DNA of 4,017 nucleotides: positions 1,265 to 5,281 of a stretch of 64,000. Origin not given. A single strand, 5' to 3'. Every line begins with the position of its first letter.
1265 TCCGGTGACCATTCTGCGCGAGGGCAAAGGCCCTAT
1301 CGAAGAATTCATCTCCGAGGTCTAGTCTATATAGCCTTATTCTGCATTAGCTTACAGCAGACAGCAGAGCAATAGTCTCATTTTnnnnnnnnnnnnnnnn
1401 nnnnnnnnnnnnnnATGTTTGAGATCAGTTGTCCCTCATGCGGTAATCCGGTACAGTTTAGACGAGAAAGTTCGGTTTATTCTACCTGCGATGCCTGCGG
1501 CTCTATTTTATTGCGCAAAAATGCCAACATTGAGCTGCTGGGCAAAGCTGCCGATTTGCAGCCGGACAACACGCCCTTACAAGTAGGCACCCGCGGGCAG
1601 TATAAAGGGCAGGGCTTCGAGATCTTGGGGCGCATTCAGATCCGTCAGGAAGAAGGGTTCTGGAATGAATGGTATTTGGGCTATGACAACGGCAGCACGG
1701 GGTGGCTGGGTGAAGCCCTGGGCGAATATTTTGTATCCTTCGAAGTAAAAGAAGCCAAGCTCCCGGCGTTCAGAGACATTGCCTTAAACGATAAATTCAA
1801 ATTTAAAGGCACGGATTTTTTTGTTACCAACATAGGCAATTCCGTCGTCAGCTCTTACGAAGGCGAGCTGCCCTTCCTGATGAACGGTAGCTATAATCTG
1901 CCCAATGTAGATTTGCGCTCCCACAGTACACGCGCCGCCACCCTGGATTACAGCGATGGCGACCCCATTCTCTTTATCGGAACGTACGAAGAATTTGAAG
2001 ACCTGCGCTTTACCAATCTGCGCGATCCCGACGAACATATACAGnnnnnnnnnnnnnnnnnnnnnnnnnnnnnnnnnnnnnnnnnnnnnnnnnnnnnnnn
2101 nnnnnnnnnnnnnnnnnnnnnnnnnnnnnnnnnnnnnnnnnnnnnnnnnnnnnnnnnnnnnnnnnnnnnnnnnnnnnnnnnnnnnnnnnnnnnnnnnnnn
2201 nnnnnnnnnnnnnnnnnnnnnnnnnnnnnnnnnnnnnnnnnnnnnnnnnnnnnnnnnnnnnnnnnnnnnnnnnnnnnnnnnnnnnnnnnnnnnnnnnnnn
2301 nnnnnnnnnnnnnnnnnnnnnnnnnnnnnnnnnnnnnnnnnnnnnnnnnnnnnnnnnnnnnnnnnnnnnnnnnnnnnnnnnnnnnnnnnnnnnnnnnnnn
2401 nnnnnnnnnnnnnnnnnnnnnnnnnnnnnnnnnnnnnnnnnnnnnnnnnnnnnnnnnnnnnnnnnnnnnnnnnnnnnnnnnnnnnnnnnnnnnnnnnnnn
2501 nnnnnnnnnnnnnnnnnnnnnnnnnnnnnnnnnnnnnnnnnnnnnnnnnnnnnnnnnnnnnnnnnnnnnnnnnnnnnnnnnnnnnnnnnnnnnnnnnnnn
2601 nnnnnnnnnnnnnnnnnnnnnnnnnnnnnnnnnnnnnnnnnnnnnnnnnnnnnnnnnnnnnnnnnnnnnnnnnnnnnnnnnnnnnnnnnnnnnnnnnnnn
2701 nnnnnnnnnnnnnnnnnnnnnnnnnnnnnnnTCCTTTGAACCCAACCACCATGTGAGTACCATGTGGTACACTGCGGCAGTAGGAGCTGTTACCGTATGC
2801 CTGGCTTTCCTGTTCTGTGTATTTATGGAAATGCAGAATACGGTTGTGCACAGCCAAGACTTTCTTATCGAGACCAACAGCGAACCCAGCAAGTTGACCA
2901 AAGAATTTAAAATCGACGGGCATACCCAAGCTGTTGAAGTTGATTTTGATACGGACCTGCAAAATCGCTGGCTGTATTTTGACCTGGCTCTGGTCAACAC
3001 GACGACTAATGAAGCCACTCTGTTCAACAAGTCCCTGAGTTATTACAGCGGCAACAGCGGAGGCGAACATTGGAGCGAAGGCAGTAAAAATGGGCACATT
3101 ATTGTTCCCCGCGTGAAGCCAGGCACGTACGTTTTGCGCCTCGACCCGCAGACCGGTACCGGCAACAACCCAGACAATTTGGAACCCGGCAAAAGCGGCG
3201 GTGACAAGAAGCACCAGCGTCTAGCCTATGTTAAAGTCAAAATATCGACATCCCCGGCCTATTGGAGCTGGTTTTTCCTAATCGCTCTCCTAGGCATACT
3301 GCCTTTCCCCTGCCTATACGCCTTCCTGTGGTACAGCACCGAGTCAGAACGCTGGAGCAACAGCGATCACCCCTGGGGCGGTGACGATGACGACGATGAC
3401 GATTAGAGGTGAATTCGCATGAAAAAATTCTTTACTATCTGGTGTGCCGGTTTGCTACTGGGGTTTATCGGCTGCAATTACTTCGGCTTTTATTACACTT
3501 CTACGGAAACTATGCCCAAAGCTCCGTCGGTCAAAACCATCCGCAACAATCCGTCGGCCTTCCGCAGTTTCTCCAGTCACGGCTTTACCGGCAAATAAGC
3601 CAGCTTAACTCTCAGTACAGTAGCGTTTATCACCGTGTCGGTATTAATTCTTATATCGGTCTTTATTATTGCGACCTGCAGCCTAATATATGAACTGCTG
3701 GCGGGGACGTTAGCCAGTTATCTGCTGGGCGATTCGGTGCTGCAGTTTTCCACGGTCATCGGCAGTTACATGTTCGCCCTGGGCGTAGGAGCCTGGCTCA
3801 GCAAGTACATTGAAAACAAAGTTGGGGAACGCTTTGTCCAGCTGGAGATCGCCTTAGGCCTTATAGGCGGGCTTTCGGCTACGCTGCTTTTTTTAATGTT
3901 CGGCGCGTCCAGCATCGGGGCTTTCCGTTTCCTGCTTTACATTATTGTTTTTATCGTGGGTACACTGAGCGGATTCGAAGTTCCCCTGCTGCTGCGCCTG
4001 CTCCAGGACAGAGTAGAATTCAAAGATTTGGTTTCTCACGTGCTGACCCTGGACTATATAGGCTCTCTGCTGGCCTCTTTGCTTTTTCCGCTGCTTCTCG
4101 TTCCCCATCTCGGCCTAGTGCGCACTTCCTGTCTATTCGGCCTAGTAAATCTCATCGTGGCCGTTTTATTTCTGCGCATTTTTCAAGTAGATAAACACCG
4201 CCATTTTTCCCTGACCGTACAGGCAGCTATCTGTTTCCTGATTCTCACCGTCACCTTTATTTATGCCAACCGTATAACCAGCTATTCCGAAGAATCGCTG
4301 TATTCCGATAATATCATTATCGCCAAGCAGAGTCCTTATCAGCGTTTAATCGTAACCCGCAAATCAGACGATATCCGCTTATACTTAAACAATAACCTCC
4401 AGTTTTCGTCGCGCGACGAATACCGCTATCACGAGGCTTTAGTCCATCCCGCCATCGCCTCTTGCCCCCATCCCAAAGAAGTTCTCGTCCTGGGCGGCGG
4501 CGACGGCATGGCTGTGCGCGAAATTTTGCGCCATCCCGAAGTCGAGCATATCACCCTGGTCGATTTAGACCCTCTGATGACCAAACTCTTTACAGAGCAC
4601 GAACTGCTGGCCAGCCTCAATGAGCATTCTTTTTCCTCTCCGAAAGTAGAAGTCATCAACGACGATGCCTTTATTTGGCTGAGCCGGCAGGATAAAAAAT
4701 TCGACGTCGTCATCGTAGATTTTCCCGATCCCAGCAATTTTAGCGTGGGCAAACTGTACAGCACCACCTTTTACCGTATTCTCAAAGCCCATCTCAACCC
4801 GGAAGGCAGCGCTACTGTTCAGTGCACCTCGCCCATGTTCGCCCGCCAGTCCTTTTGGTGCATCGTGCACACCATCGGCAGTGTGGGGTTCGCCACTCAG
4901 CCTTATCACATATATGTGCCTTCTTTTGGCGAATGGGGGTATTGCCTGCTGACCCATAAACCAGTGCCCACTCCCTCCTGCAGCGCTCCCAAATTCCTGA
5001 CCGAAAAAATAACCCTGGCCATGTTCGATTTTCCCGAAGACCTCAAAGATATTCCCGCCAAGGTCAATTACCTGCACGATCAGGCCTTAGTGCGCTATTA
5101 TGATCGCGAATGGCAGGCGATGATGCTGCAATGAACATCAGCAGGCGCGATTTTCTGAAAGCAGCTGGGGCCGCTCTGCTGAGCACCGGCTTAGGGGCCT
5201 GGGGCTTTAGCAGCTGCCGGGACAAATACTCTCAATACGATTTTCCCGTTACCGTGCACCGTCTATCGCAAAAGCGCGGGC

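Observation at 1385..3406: Membrane proteins with C-terminal poly-aspartate tails. One carries two zinc ribbons and two DUF4178-like domains, and a tandem paralog flanks the YrdC-family gene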

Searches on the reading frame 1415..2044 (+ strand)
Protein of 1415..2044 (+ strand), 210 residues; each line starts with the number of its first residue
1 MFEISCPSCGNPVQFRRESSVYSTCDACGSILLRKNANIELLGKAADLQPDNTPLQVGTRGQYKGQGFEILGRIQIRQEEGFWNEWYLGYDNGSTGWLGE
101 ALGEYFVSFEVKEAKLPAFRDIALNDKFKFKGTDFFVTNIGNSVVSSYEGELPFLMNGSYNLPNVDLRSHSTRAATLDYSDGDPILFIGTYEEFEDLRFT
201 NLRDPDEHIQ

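Call 56: predict_structure(alignment_id=A2)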
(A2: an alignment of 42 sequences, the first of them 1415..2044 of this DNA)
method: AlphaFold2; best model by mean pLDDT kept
length: 210 residues; sequences in the alignment: 42
mean_pLDDT: 89.4   pTM: 0.85
mean pLDDT of the five models: 89.4, 87.9, 86.5, 84.8, 84.8
residues with pLDDT >= 90: 120; 70-90: 84; 50-70: 4; < 50: 2
segments of 3 or more residues with pLDDT < 50: none
pLDDT, mean of each block of 10 residues (from residue 1): 84 83 86 83 84 91 97 87 92 94 88 94 97 96 90 83 95 95 94 95 69
secondary structure, 60 per line:
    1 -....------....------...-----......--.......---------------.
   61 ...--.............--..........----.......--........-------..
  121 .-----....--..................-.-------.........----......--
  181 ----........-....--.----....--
elements in order: E2-5 E12-15 E22-24 E30-35 E38-44 E60-63 E66-78 E81-90 E95-101 E104-111 E127-130 E133-150 E160-168 E173-178 E185-192 H194-197 H205-208

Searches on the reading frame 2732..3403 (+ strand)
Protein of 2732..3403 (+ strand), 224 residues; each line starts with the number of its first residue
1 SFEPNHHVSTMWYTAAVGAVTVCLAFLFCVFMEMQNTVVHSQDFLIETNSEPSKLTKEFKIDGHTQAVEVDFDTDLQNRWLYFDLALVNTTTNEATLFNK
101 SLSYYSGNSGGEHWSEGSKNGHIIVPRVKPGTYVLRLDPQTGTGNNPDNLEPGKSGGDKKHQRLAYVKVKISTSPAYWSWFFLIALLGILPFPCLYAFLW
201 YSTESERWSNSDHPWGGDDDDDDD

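Call 27: search_protein_families(library=pfam, proteins=[window:2804-3403:+], max_evalue=1)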
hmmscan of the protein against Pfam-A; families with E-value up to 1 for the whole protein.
window:2804-3403:+ (200 aa): 1 family
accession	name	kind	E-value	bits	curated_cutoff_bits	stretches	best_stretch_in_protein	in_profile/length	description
PF14686.12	fn3_3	-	0.0053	16.9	24.4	1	76-111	14-49/75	Polysaccharide lyase family 4, domain II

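Call 48: search_protein_representatives(protein=window:2732-3403:+)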
Query: 224 residues. Proteins with E-value up to 0.001 (for the whole library): 1332; up to 1e-10: 348; up to 1e-30: 4. The best 150 are listed.
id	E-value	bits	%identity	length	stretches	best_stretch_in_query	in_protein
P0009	3.1e-58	213.3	46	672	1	1-224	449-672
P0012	1.1e-42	162.4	41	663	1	19-218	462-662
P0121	7.9e-38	146.6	39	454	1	4-213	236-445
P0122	2.0e-33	132.1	38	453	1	22-219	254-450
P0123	5.0e-29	117.7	34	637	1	3-214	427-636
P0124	1.3e-27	113.1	39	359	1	24-224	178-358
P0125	1.7e-24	102.9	34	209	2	11-144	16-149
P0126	3.8e-24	101.8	39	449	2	17-143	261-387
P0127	8.3e-24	100.7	37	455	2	3-142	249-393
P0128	1.3e-23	100.0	36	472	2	11-143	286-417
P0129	1.5e-23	99.8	38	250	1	37-224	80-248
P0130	2.6e-23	99.1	37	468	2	4-145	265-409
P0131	2.9e-23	98.9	38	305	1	8-223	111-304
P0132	3.4e-22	95.4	39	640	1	37-224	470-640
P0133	5.9e-22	94.6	32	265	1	19-219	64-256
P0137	1.1e-21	93.8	40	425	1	7-224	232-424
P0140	7.8e-21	90.9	32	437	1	26-216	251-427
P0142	4.0e-20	88.6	37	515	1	40-213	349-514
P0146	3.3e-19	85.6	32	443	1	11-213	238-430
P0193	7.8e-16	74.6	37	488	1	53-218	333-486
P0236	3.3e-14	69.3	36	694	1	52-224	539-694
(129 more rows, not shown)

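Call 49: search_protein_families(library=pfam, proteins=[P0121, P0122, P0126, P0128, P0137, P0140, P0146, P0193, P0142, P0236], max_evalue=0.001)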
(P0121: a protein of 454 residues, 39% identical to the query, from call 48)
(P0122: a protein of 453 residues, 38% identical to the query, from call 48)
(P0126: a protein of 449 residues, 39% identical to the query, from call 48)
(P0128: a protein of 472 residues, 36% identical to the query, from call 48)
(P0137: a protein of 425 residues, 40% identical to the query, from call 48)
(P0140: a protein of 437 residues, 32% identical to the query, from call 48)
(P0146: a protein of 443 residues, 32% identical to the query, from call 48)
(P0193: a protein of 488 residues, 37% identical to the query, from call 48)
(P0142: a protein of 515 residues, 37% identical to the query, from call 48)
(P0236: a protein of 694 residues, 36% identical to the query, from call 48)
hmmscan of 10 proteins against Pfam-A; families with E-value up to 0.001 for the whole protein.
P0121 (454 aa): 1 family
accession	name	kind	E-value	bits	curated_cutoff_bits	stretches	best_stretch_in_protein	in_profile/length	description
PF13785.11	DUF4178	-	4.4e-05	24.1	25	1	64-191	6-118/136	Domain of unknown function (DUF4178)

P0122 (453 aa): 1 family
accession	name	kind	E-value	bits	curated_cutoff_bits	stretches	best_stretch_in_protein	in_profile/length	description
PF13785.11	DUF4178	-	2.1e-16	60.7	25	1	70-212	2-135/136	Domain of unknown function (DUF4178)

P0126 (449 aa): 2 families
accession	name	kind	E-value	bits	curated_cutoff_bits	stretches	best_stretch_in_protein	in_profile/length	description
PF13453.11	Zn_ribbon_TFIIB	-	9.8e-18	63.7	22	2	53-91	2-38/41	Transcription factor zinc-finger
PF13785.11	DUF4178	-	4.4e-07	30.6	25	1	151-220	71-135/136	Domain of unknown function (DUF4178)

P0128 (472 aa): 2 families
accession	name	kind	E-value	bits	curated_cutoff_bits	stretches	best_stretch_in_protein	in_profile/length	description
PF13453.11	Zn_ribbon_TFIIB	-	5.4e-20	70.9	22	2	2-36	1-34/41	Transcription factor zinc-finger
PF13785.11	DUF4178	-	7.4e-05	23.4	25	1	182-250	70-136/136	Domain of unknown function (DUF4178)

P0137 (425 aa): 3 families
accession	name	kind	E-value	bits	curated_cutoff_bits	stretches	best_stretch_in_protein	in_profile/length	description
PF13453.11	Zn_ribbon_TFIIB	-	3.2e-14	52.5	22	1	53-91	2-38/41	Transcription factor zinc-finger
PF13785.11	DUF4178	-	2.6e-06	28.1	25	1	125-201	59-136/136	Domain of unknown function (DUF4178)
PF09489.15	CbtB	-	0.00061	20.3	27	0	231-266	7-40/51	Probable cobalt transporter subunit (CbtB)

P0140 (437 aa): 2 families
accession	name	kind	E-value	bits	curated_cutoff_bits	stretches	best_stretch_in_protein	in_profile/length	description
PF13785.11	DUF4178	-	6.2e-21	75.4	25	1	63-202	2-136/136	Domain of unknown function (DUF4178)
PF21344.3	Zn_ribbon_LysW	-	3e-05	24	27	1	10-44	2-37/46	Alpha-aminoadipate carrier protein LysW-like, globular domain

P0146 (443 aa): 2 families
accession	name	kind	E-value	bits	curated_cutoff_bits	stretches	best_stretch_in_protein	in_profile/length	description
PF13785.11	DUF4178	-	1.6e-19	70.8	25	1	69-203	2-135/136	Domain of unknown function (DUF4178)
PF07495.19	Y_Y_Y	-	4.2e-05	23.8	26.6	0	324-366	2-45/65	Y_Y_Y domain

P0193 (488 aa): 1 family
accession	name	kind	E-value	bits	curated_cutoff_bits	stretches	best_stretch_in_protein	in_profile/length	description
PF13785.11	DUF4178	-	2.3e-15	57.4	25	1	76-230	2-135/136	Domain of unknown function (DUF4178)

P0142 (515 aa): 1 family
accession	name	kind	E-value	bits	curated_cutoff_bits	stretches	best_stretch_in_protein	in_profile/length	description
PF13785.11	DUF4178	-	3.3e-17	63.4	25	1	144-284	2-134/136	Domain of unknown function (DUF4178)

P0236 (694 aa): 4 families
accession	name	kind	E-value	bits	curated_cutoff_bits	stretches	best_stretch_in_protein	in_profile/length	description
PF13785.11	DUF4178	-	3.5e-30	105.4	25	2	324-464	2-135/136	Domain of unknown function (DUF4178)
PF23548.1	Zn_ribbon_FGT1_2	-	0.00011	22.1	27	0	235-264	3-31/35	FORGETTER1 second zinc ribbon domain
PF12773.13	DZR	-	0.00027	21.5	27.3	0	2-33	14-38/45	Double zinc ribbon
PF07191.17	Zn_ribbon_6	-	0.00038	20.8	25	0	235-299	1-59/67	Double zinc ribbon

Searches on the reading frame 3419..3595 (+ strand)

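Call 27: search_protein_families(library=pfam, proteins=[window:3419-3595:+], max_evalue=1)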
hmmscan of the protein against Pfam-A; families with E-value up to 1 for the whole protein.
window:3419-3595:+ (59 aa): 1 family
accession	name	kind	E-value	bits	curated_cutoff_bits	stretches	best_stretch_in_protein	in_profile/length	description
PF24059.1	DUF7360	-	0.091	13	27.6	1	25-46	2-23/39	Domain of unknown function (DUF7360)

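Call 72: search_protein_families(library=padloc, proteins=[window:3419-3595:+], max_evalue=0.01)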
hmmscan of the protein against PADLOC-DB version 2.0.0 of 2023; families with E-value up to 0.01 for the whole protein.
window:3419-3595:+ (59 aa): 0 families

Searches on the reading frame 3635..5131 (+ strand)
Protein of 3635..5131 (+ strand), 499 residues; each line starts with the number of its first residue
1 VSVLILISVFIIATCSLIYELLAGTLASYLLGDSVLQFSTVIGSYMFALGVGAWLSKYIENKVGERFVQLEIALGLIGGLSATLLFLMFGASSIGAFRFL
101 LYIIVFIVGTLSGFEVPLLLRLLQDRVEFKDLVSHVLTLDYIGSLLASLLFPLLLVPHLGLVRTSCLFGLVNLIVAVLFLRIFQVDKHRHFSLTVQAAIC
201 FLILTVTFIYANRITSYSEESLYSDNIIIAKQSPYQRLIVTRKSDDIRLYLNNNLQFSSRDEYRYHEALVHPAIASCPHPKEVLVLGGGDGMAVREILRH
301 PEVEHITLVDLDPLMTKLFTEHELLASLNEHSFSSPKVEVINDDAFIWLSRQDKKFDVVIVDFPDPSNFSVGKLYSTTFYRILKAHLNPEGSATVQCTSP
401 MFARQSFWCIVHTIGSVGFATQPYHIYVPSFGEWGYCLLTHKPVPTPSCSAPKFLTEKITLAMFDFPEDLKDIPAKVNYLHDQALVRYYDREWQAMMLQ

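Call 3: search_protein_families(library=pfam, proteins=[window:3635-5131:+], max_evalue=0.1)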
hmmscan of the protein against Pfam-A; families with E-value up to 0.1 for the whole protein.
window:3635-5131:+ (499 aa): 5 families
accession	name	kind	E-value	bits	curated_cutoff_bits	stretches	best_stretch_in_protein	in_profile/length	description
PF01564.23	Spermine_synth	-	1.3e-37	129.6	22.9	1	263-440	2-175/186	Spermine/spermidine synthase domain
PF13649.12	Methyltransf_25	-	0.0029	18.7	27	1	283-362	1-71/97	Methyltransferase domain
PF07690.21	MFS_1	-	0.022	14.1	33.4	1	11-189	4-178/347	Major Facilitator Superfamily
PF08242.18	Methyltransf_12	-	0.03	15.5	30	1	284-360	1-70/98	Methyltransferase domain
PF24807.1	WD40_CDC20-Fz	-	0.063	13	200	0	246-395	156-281/292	CDC20/Fizzy WD40 domain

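Call 4: search_protein_families(library=ncbifam, proteins=[window:3635-5131:+], max_evalue=0.1)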
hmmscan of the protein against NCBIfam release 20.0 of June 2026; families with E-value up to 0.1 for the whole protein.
window:3635-5131:+ (499 aa): 8 families
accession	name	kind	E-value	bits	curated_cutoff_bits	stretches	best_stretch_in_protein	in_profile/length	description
NF002956.0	PRK03612.1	equivalog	3.9e-197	655.8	472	1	2-495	19-520/522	polyamine aminopropyltransferase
NF002435.0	PRK01581.1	equivalog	1.4e-58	198.7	537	1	226-441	98-313/374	polyamine aminopropyltransferase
NF002010.0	PRK00811.1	equivalog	2.3e-47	161.6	260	1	212-440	10-238/287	polyamine aminopropyltransferase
TIGR00417.1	speE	equivalog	3.8e-39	134.6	249.55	1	223-438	15-229/271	spermidine synthase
NF037959.1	MFS_SpdSyn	subfamily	2.6e-15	56.1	40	1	14-415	2-403/480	fused MFS/spermidine synthase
NF003380.0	PRK04457.1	equivalog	2.2e-05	23.6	304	1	277-395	67-178/265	polyamine aminopropyltransferase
NF008748.0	PRK11783.1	equivalog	0.009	14.3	466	1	333-379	589-632/704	bifunctional 23S rRNA (guanine(2069)-N(7))-methyltransferase RlmK/23S rRNA (guanine(2445)-N(2))-methyltransferase RlmL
NF008157.0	PRK10909.1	equivalog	0.064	13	302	0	332-364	98-130/199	16S rRNA (guanine(966)-N(2))-methyltransferase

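Call 43: search_solved_structures(query=window:3635-5131:+, max_evalue=0.001)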
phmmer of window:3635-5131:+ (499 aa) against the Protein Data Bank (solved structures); distinct sequences matched with E-value up to 0.001: 25.
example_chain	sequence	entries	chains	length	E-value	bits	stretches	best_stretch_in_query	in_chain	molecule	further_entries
3anx_A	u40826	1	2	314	7.6e-38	133.7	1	213-440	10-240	spermidine synthase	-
1uir_A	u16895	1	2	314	1e-37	133.3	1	213-440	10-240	Polyamine Aminopropyltransferase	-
7xif_A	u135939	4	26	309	4.4e-33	118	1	228-433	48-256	Polyamine aminopropyltransferase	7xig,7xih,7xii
6bq2_A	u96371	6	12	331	3.7e-31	111.6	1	230-445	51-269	Thermospermine synthase ACAULIS protein | Thermospermine synthase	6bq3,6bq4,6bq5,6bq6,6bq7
1iy9_A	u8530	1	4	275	4.8e-27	98.1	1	230-445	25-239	Spermidine synthase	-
8iyi_A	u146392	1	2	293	6.9e-26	94.2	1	224-399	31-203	KLLA0B09372p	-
3o4f_A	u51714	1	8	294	9.9e-25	90.4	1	224-404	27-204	Spermidine synthase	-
6qmm_B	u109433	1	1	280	1.2e-24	90.1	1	227-438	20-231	Polyamine aminopropyltransferase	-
6qmm_A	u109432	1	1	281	9.9e-24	87.1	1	227-438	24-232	Polyamine aminopropyltransferase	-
3bwb_A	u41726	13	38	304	2.4e-23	85.9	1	250-431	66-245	Spermidine synthase | Spermidine synthase, putative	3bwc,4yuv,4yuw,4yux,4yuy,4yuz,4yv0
2b2c_A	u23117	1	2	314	4.3e-23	85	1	223-399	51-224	spermidine synthase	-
1inl_A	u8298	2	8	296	5e-23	84.8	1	225-440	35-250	Spermidine synthase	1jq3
2e5w_A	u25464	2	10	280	1.6e-22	83.2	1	228-409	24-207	Probable spermidine synthase | spermidine synthase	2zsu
3rw9_A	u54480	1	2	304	7.7e-21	77.6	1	221-394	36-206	Spermidine synthase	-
2o05_A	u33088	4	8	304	7.7e-21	77.6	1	221-394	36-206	Spermidine synthase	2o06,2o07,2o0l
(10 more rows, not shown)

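Call 72: search_protein_families(library=padloc, proteins=[window:3635-5131:+], max_evalue=0.01)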
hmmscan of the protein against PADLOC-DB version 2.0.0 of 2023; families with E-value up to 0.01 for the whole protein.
window:3635-5131:+ (499 aa): 1 family
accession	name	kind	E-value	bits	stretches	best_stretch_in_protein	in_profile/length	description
PDLC04134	mad2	-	5.8e-14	49.8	1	279-402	291-401/492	mads_2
